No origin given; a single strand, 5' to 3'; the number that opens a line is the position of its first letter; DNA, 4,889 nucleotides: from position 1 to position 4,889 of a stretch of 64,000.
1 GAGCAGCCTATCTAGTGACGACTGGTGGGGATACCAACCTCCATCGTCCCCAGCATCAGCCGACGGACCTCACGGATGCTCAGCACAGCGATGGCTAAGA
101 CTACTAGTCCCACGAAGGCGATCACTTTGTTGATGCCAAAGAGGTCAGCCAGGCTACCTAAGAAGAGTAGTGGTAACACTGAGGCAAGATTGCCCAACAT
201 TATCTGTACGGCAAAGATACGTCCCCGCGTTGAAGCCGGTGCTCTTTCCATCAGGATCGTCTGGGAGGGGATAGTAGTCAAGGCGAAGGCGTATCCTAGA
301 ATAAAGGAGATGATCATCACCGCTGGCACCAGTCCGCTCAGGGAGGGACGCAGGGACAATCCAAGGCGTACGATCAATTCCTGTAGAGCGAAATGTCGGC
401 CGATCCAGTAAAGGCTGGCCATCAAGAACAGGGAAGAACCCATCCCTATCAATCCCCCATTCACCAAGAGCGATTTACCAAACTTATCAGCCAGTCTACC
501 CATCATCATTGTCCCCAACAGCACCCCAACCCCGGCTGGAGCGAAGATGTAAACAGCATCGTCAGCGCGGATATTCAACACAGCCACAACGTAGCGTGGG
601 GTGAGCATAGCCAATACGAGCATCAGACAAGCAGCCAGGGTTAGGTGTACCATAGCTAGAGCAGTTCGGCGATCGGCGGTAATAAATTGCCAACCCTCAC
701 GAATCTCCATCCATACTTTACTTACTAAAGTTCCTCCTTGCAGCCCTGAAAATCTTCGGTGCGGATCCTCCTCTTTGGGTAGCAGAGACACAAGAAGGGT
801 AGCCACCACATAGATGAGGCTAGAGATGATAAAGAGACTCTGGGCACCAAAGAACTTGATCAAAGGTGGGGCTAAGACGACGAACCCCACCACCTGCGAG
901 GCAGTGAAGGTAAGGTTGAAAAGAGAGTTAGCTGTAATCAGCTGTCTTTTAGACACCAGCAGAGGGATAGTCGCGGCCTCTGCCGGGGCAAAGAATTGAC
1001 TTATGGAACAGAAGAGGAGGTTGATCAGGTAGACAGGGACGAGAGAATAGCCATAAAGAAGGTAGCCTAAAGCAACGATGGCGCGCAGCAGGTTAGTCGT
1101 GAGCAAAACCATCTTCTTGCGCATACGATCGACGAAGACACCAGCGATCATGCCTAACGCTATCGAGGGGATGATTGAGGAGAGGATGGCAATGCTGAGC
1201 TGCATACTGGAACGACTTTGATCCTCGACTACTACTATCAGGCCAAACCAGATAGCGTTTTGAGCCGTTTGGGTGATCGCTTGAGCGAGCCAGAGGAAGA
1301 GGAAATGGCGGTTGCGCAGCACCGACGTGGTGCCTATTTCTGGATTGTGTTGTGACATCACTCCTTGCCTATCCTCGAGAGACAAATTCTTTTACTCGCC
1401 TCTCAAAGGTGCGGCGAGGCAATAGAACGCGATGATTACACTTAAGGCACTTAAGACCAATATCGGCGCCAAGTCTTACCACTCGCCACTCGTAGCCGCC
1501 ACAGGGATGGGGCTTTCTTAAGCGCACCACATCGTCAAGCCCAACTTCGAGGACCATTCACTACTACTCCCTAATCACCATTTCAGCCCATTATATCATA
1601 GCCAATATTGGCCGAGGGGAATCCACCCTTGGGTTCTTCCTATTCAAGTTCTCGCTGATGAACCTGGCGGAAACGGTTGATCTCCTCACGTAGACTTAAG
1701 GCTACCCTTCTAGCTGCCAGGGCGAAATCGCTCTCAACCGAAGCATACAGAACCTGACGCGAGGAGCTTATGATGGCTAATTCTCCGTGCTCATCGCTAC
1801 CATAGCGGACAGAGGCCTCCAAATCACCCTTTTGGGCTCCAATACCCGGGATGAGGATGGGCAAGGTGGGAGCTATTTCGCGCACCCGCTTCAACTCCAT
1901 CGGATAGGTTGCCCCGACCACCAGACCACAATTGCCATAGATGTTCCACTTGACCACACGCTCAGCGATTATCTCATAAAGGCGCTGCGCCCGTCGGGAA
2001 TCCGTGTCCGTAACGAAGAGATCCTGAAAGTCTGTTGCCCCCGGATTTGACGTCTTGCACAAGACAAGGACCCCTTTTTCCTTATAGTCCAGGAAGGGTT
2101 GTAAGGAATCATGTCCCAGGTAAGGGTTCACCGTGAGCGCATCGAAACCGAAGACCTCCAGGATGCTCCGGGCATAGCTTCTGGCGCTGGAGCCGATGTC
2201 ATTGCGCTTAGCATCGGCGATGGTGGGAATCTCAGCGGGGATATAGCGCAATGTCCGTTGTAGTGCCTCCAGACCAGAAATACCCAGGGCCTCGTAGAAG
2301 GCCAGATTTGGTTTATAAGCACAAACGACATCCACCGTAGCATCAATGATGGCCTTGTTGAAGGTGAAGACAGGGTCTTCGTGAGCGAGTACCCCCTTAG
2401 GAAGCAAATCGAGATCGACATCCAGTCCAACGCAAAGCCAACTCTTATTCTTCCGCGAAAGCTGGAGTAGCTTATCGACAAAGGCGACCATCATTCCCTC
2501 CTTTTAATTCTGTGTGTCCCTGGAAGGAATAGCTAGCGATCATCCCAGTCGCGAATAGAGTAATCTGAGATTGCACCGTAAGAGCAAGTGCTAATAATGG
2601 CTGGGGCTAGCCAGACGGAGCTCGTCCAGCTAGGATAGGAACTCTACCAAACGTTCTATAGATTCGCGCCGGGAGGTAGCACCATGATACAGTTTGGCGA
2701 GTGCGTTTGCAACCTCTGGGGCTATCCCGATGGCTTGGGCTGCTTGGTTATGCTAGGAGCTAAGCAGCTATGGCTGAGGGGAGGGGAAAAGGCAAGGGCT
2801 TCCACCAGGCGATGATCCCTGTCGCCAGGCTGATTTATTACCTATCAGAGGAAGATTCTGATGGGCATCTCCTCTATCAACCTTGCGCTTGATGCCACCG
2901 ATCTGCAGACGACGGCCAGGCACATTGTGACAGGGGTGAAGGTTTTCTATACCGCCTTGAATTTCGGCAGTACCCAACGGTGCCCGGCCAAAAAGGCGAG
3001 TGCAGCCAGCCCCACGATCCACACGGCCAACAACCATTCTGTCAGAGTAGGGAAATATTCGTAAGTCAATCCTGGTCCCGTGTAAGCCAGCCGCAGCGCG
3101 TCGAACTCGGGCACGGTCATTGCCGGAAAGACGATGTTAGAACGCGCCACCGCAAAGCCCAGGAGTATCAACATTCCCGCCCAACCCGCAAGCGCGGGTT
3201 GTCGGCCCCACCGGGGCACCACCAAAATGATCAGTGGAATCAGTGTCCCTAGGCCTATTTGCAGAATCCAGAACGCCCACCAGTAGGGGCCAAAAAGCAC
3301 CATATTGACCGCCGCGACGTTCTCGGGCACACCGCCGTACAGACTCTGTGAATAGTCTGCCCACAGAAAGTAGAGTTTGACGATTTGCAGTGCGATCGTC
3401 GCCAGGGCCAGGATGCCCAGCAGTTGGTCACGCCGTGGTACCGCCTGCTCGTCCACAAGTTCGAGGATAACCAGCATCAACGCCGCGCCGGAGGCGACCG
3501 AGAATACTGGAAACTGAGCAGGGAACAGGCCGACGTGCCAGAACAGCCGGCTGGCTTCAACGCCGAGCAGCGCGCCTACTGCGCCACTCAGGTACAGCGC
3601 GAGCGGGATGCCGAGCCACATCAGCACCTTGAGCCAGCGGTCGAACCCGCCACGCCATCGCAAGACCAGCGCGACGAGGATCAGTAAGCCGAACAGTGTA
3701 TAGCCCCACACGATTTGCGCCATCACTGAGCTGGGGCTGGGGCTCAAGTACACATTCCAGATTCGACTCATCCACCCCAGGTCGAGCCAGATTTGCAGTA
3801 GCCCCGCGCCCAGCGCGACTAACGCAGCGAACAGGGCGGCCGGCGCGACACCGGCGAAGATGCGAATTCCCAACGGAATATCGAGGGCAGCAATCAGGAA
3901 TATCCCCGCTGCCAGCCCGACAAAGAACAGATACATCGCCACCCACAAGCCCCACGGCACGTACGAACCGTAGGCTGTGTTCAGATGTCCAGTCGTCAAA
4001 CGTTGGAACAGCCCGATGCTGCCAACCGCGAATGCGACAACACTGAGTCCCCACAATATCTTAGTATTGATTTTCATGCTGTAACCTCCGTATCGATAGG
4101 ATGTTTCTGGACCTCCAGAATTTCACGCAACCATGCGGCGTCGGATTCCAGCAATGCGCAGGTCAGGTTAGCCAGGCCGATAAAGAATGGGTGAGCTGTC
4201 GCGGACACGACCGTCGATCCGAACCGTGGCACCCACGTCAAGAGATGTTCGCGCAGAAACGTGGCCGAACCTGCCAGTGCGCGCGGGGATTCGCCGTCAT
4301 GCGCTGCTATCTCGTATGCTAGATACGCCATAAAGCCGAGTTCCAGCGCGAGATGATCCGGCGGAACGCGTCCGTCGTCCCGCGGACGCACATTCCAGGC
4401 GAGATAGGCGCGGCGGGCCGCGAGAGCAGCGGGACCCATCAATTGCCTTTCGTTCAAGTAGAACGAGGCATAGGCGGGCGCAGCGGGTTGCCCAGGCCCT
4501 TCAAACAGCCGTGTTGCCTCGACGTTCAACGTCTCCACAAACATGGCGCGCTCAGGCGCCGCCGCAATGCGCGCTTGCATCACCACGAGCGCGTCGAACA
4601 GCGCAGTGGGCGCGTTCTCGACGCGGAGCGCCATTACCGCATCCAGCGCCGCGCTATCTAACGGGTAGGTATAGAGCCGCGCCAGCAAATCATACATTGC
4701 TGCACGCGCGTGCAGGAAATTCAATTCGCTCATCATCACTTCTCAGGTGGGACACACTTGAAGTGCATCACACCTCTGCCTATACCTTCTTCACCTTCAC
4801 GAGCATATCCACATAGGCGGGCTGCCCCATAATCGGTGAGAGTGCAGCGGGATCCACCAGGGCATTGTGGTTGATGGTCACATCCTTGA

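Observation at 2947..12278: Three-component (binding protein + kinase + NarL regulator) sensor physically coupled to a Tat-exported molybdoenzyme of unknown substrate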

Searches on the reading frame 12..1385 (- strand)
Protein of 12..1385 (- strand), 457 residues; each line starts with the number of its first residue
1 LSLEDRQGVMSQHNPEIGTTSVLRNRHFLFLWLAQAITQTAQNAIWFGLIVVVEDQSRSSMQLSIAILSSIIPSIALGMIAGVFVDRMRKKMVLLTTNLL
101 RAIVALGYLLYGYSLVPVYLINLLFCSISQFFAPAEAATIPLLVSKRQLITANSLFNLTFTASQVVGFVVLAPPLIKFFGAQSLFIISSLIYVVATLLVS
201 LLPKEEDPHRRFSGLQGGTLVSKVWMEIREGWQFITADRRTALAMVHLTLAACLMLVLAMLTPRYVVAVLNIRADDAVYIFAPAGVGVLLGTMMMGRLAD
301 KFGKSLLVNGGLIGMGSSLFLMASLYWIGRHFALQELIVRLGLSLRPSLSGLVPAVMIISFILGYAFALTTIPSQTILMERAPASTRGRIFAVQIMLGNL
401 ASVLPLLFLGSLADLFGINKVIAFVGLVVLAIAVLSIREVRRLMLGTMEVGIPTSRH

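Call 79: search_protein_families(library=pfam, proteins=[window:12-1385:-], max_evalue=0.00001)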
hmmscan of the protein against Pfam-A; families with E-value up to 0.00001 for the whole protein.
window:12-1385:- (457 aa): 2 families
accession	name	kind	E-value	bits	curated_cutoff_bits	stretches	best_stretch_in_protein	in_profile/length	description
PF07690.21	MFS_1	-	8e-32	110.9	33.4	1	31-404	1-345/347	Major Facilitator Superfamily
PF05977.19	MFS_3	-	1.1e-09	37.8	27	1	19-320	3-299/524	Transmembrane secretion effector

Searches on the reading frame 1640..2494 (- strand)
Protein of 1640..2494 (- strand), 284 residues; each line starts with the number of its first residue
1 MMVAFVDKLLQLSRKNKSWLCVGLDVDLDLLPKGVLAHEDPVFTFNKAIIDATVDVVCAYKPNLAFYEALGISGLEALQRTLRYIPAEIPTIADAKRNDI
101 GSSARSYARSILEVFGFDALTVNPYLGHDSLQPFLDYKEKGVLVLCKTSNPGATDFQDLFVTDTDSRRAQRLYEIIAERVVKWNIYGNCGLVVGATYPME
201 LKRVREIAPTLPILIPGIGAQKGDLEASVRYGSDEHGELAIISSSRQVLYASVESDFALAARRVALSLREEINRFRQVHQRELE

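Call 3: search_protein_families(library=pfam, proteins=[window:1640-2494:-], max_evalue=0.01)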
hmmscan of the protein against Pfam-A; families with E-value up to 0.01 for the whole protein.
window:1640-2494:- (284 aa): 1 family
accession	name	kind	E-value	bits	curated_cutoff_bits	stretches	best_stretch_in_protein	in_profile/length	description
PF00215.30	OMPdecase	-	3.5e-25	89.7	27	1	20-251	3-211/221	Orotidine 5'-phosphate decarboxylase / HUMPS family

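Call 4: search_protein_families(library=ncbifam, proteins=[window:1640-2494:-], max_evalue=0.001)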
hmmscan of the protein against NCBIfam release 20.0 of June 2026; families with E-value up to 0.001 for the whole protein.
window:1640-2494:- (284 aa): 3 families
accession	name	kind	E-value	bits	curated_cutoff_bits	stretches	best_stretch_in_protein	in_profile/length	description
TIGR02127.1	pyrF_sub2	equivalog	1.5e-77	260.3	110.6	1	5-261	1-260/261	orotidine-5'-phosphate decarboxylase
NF004034.0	PRK05500.1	equivalog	4.9e-53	180.4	656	1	4-282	2-268/478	bifunctional orotidine-5'-phosphate decarboxylase/orotate phosphoribosyltransferase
NF010386.0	PRK13813.1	equivalog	8.5e-11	41.8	208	1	55-234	28-188/216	orotidine 5'-phosphate decarboxylase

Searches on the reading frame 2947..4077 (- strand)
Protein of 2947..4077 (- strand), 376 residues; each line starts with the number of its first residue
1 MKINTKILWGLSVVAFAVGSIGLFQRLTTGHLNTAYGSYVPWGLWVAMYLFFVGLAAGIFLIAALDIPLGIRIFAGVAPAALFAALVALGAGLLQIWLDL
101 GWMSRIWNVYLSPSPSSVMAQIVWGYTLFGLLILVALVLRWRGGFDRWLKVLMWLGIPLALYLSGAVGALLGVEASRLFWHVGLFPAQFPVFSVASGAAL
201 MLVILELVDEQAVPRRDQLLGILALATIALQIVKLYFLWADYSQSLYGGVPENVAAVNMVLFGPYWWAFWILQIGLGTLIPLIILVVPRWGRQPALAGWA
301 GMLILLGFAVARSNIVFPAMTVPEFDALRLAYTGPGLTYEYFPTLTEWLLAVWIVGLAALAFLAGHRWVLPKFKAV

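Call 3: search_protein_families(library=pfam, proteins=[window:2947-4077:-], max_evalue=0.01)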
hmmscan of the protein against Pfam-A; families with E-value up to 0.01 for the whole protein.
window:2947-4077:- (376 aa): 2 families
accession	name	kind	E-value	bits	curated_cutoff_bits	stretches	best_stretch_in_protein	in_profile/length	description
PF03916.19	NrfD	-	2.9e-25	90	25.8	1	39-322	8-311/313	Polysulphide reductase, NrfD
PF14589.11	NrfD_2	-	1.1e-07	32.4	27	1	34-317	3-270/281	Polysulfide reductase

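Call 4: search_protein_families(library=ncbifam, proteins=[window:2947-4077:-], max_evalue=0.001)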
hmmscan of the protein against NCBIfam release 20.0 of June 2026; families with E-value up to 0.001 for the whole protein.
window:2947-4077:- (376 aa): 3 families
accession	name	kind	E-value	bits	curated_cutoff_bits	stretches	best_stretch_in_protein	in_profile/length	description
NF045798.1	DsrP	equivalog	8e-15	55.1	350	1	13-274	20-271/346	sulfate reduction electron transfer complex DsrMKJOP subunit DsrP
NF041784.1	mnquin_red_QrcD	equivalog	5.8e-08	32.4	570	1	11-369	24-398/408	menaquinone reductase integral membrane subunit QrcD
TIGR03148.1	cyt_nit_nrfD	equivalog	0.00013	21.4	347.6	0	140-284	132-274/316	cytochrome c nitrite reductase subunit NrfD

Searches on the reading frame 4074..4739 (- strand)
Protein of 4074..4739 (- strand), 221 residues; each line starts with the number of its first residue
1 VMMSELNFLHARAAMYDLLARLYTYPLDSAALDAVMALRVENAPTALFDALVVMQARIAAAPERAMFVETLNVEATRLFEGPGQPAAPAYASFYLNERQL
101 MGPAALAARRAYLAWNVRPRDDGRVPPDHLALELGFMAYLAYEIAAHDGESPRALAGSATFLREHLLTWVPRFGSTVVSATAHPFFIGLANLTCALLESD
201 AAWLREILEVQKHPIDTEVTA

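Call 3: search_protein_families(library=pfam, proteins=[window:4074-4739:-], max_evalue=0.01)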
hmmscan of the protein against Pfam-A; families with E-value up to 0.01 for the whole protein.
window:4074-4739:- (221 aa): 1 family
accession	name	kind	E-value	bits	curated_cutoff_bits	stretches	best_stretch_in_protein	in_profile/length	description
PF02613.20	Nitrate_red_del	-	8.5e-25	87.8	22.2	1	64-173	21-134/136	Nitrate reductase delta subunit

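Call 4: search_protein_families(library=ncbifam, proteins=[window:4074-4739:-], max_evalue=0.001)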
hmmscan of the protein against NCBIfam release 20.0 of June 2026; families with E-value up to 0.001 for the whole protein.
window:4074-4739:- (221 aa): 4 families
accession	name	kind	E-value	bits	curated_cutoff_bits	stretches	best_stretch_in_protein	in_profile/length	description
TIGR03482.1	DMSO_red_II_cha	subfamily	1.3e-18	67.7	152.3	1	11-206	1-194/197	DMSO reductase family type II enzyme chaperone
NF003442.0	PRK04976.1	equivalog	6.7e-17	62.1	132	1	2-205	2-209/211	molecular chaperone TorD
NF008632.0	PRK11621.1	equivalog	5.7e-15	55.5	162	1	20-199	19-187/203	Tat proofreading chaperone DmsD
NF042981.1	EthbenzDh_ebdD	equivalog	1.1e-11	44.9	360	1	10-207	17-218/222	ethylbenzene dehydrogenase subunit delta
